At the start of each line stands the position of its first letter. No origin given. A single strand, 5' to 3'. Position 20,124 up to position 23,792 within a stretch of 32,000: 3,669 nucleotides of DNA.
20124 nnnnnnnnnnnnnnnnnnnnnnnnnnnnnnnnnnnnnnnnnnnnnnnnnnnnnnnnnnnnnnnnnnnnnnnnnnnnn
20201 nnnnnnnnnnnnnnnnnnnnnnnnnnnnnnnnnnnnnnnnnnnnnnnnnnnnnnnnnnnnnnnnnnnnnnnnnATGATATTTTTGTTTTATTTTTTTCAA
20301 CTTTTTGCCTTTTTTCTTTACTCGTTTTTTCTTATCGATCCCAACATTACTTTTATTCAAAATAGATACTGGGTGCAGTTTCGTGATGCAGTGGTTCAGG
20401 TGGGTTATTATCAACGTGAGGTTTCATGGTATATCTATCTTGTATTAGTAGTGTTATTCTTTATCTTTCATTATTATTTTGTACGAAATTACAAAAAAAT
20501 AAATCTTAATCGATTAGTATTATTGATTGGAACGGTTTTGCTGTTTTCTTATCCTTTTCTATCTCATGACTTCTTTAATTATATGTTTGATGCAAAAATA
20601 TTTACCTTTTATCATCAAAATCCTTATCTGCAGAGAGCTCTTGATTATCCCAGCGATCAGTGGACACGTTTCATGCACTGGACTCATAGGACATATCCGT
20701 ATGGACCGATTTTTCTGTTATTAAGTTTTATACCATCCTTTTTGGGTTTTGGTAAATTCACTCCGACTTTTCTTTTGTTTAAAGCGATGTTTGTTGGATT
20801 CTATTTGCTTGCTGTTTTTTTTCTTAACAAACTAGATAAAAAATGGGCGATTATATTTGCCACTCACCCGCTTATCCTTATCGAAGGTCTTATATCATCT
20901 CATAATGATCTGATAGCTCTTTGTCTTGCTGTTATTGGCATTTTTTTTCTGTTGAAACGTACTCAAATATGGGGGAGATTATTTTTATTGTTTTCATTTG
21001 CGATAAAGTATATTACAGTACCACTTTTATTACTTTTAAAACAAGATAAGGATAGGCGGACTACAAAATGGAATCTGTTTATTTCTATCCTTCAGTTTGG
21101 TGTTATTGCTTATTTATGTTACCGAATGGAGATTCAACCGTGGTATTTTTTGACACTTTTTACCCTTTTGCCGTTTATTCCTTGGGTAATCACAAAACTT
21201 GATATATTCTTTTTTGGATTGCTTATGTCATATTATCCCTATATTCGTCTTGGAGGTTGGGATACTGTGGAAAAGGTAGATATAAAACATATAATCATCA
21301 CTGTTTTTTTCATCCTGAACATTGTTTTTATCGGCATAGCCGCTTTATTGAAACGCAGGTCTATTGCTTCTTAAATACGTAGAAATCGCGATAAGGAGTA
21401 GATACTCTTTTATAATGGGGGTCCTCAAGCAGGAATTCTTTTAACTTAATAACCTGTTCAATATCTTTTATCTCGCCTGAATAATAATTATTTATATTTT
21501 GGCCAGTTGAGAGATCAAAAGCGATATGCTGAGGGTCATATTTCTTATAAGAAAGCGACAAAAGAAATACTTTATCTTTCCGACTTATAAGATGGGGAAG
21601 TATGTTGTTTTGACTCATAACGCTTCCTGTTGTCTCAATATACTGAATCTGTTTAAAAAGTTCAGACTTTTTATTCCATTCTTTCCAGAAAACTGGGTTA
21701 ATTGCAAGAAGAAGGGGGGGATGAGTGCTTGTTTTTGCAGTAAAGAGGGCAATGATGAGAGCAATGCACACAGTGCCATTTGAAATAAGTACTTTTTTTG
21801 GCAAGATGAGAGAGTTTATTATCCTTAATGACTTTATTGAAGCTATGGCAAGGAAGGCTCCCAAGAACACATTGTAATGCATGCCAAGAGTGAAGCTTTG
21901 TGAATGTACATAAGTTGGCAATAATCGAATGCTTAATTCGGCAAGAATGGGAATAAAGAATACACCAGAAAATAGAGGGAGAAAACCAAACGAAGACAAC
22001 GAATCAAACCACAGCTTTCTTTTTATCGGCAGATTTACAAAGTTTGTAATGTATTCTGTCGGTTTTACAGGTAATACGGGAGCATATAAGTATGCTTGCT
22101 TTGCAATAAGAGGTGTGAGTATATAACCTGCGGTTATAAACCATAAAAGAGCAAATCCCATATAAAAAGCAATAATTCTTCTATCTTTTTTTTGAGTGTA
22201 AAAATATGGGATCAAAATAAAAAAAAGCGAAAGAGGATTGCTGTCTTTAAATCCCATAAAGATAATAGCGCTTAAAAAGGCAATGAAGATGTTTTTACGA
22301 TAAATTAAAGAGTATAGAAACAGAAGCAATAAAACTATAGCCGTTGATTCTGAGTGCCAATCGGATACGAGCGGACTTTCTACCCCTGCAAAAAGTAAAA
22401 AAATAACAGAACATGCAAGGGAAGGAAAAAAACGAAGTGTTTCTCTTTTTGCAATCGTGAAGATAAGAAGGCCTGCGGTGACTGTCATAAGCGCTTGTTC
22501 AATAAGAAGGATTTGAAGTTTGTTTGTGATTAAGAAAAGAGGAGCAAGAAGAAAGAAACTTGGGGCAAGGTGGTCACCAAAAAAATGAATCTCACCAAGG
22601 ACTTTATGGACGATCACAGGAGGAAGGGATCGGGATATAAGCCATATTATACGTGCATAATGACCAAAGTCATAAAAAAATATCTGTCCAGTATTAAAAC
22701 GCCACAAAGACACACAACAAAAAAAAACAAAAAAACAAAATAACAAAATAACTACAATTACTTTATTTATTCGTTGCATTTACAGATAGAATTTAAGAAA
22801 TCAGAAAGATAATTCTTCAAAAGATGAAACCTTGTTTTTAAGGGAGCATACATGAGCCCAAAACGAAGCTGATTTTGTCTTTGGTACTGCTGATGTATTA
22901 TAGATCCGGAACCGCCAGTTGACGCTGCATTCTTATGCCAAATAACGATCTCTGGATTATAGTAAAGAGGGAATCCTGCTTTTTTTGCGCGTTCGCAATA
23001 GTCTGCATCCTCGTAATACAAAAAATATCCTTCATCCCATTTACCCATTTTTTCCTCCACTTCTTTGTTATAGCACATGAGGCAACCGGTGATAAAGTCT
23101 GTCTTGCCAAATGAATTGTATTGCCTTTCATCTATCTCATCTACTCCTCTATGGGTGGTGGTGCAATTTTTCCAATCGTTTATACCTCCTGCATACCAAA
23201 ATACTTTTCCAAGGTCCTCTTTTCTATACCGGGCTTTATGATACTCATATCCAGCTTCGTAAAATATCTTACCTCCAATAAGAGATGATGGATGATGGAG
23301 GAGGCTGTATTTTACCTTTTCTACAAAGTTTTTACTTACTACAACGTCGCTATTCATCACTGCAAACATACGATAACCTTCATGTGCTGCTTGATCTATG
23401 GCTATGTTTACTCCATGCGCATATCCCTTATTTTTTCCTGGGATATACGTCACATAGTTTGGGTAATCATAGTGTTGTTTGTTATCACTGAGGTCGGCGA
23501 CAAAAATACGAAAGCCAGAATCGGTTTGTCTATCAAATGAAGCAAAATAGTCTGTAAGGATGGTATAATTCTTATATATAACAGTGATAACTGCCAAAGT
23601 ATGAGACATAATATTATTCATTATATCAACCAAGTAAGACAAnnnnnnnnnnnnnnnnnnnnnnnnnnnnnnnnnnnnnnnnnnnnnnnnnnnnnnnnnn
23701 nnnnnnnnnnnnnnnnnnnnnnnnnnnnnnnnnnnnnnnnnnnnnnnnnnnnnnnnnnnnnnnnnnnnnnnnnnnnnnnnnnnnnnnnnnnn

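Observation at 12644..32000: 19-kb envelope-glycosylation island packed with nine GT-C-type membrane proteins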

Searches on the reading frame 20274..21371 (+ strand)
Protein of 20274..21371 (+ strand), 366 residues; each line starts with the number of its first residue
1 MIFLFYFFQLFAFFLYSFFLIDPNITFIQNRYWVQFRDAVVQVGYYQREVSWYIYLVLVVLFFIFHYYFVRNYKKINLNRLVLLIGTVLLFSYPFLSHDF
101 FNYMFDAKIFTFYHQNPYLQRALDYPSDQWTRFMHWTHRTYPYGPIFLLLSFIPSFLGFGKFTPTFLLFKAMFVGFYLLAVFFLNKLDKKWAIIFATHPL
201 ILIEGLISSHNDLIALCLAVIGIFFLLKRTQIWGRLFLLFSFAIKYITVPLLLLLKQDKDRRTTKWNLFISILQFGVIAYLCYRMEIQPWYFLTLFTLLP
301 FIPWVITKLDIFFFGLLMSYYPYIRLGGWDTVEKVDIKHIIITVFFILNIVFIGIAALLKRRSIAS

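Call 5: search_protein_families(library=pfam, max_evalue=0.01, proteins=[window:20274-21371:+])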
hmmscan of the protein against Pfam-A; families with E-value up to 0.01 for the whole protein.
window:20274-21371:+ (366 aa): 0 families

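Call 9: search_protein_families(library=pfam, max_evalue=10, proteins=[window:20274-21371:+])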
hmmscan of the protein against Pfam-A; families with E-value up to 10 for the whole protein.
window:20274-21371:+ (366 aa): 1 family
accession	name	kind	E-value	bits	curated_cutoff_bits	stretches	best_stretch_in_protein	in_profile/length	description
PF03235.19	GmrSD_N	-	0.099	13.2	33.2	1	111-148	6-48/199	GmrSD restriction endonuclease, N-terminal domain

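Call 10: search_protein_families(library=ncbifam, max_evalue=1, proteins=[window:20274-21371:+])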
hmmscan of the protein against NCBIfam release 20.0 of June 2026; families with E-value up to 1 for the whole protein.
window:20274-21371:+ (366 aa): 2 families
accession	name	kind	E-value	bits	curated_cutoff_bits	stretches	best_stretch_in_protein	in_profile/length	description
TIGR03459.1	crt_membr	equivalog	1.3e-09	37.5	439.4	1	52-252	51-262/470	alpha-(1->6)-mannopyranosyltransferase A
NF040511.1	membrane_GPGG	equivalog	0.05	13.6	33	1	213-239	7-33/47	GPGG-motif small membrane protein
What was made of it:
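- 20274..21374 (+): M4, GT-C of the MptA/MptB (DUF2029/GT87-like) family. TIGR03459 alpha-(1->6)-mannosyltransferase A scores 1.3e-9, far below the equivalog cut-off (call 10).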

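Call 64: search_solved_structures(query=window:20274-21371:+, max_evalue=1)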
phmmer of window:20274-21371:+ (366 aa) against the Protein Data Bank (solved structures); distinct sequences matched with E-value up to 1: 0.

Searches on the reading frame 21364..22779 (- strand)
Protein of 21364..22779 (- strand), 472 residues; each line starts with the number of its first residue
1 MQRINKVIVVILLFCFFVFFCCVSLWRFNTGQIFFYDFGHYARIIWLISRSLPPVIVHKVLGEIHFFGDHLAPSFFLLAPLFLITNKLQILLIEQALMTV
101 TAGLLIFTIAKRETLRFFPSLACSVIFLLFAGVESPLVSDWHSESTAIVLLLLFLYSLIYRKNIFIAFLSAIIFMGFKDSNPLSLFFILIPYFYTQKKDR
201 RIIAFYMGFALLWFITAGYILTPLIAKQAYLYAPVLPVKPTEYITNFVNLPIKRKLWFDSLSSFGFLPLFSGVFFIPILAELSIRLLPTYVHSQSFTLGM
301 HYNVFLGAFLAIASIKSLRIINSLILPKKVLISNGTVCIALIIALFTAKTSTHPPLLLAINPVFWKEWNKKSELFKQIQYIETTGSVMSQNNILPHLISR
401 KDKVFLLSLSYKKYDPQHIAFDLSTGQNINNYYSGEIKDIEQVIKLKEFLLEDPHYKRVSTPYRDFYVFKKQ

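Call 5: search_protein_families(library=pfam, max_evalue=0.01, proteins=[window:21364-22779:-])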
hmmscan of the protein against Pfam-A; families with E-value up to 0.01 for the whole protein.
window:21364-22779:- (472 aa): 2 families
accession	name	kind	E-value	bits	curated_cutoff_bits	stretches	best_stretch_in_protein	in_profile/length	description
PF09852.15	DUF2079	-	1.2e-26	94.2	28.2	1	36-422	10-422/459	Predicted membrane protein (DUF2079)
PF22954.2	DUF7027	-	0.0037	17.6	27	1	95-133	47-85/100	Domain of unknown function (DUF7027)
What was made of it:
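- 21361..22779 (-): M5, GT-C clan protein of family DUF2079. DUF2079 94.2 bits, E 1.2e-26 (call 5).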

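Call 10: search_protein_families(library=ncbifam, max_evalue=1, proteins=[window:21364-22779:-])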
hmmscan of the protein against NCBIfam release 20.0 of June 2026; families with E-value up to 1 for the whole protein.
window:21364-22779:- (472 aa): 0 families

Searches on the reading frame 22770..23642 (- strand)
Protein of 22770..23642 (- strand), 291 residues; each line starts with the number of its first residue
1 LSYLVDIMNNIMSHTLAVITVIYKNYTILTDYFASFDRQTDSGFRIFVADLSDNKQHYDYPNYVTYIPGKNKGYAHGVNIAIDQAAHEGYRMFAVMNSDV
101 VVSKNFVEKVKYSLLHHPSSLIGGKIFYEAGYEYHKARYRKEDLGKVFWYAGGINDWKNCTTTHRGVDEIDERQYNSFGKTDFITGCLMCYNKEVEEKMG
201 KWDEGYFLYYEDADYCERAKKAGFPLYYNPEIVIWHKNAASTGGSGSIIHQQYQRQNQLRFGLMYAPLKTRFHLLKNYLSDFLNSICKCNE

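Call 6: search_protein_families(library=pfam, max_evalue=0.01, proteins=[window:22770-23642:-])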
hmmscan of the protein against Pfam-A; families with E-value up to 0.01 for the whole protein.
window:22770-23642:- (291 aa): 3 families
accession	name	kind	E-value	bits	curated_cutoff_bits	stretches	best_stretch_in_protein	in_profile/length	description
PF13641.12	Glyco_tranf_2_3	-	9.5e-10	39.3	27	1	59-241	54-216/230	Glycosyltransferase like family 2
PF00535.33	Glycos_transf_2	-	4.5e-07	30.4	23.3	1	18-197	2-165/168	Glycosyl transferase family 2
PF13632.12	Glyco_trans_2_3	-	4.2e-05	23.9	27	1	159-237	46-124/198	Glycosyl transferase family group 2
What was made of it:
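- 22767..23609 (-): G4, GT2 glycosyltransferase (rhamnosyltransferase-like). Glyco_tranf_2_3 39 bits and GT2 30 bits (call 6).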

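Call 24: search_protein_families(library=ncbifam, max_evalue=0.01, proteins=[window:22770-23642:-])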
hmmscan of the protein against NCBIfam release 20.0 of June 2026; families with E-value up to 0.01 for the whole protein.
window:22770-23642:- (291 aa): 3 families
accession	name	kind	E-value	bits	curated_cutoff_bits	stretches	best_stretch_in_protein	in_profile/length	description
TIGR01556.1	rhamnosyltran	subfamily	1.9e-11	43.7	200.55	1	69-237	53-201/281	rhamnosyltransferase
NF038299.1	EPS_HpsN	equivalog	2.1e-05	23.6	425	1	185-255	166-238/317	hormogonium polysaccharide biosynthesis glycosyltransferase HpsN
TIGR03965.1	mycofact_glyco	equivalog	0.0052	15.7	280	0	176-238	221-282/467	mycofactocin biosynthesis glycosyltransferase MftF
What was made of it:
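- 22767..23609 (-): TIGR01556 rhamnosyltransferase subfamily 1.9e-11 (call 24).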
